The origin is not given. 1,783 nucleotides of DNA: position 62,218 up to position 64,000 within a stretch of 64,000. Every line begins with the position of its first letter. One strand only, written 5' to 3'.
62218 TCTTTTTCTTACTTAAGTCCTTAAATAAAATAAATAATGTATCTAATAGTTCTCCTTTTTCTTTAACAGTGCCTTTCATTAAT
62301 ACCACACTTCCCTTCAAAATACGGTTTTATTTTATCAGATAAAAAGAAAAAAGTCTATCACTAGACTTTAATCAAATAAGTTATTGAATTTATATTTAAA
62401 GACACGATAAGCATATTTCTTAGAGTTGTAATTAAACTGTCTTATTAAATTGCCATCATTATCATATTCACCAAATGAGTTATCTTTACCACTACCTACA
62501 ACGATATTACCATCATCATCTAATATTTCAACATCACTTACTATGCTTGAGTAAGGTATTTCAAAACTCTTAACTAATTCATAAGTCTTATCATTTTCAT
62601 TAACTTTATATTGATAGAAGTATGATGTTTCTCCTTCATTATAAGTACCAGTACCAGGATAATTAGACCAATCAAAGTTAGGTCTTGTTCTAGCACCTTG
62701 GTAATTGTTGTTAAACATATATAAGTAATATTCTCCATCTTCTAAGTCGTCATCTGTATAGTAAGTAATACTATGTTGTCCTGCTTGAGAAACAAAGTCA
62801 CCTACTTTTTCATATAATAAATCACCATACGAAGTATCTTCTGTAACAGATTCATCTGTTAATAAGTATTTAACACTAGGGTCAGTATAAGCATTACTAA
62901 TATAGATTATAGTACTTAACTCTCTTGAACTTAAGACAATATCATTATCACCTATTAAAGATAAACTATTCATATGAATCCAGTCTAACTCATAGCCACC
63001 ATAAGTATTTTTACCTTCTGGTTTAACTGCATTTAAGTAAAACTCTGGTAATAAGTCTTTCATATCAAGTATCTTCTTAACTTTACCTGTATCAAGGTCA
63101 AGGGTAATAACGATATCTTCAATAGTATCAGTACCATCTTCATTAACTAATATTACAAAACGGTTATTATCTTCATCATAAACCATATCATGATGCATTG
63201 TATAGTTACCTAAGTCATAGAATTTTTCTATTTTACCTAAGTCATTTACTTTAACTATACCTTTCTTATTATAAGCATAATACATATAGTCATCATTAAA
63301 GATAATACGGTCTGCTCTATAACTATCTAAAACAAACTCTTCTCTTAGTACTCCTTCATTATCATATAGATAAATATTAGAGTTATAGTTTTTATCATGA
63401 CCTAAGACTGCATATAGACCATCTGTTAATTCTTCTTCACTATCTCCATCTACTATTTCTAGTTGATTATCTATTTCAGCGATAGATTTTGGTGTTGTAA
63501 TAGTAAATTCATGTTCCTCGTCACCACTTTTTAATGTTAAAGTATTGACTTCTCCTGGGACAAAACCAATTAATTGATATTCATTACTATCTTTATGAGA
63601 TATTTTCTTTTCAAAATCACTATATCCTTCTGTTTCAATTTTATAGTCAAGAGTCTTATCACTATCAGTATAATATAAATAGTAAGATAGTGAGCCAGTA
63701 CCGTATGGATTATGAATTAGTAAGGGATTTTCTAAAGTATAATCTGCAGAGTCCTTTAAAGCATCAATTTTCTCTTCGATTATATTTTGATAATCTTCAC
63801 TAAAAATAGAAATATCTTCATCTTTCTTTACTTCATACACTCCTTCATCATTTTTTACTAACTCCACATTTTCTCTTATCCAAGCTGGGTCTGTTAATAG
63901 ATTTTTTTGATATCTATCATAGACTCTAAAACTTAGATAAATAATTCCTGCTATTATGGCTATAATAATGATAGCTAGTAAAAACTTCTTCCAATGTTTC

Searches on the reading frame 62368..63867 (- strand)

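Call 75: search_protein_families(library=pfam, proteins=[window:62368-63867:-], max_evalue=0.00001)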
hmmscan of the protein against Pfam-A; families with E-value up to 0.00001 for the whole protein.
window:62368-63867:- (499 aa): 1 family
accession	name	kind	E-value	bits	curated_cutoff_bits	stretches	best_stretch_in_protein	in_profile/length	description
PF05935.17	Arylsulfotrans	-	3.8e-61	207.6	24.2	1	143-486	8-358/374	Arylsulfotransferase (ASST)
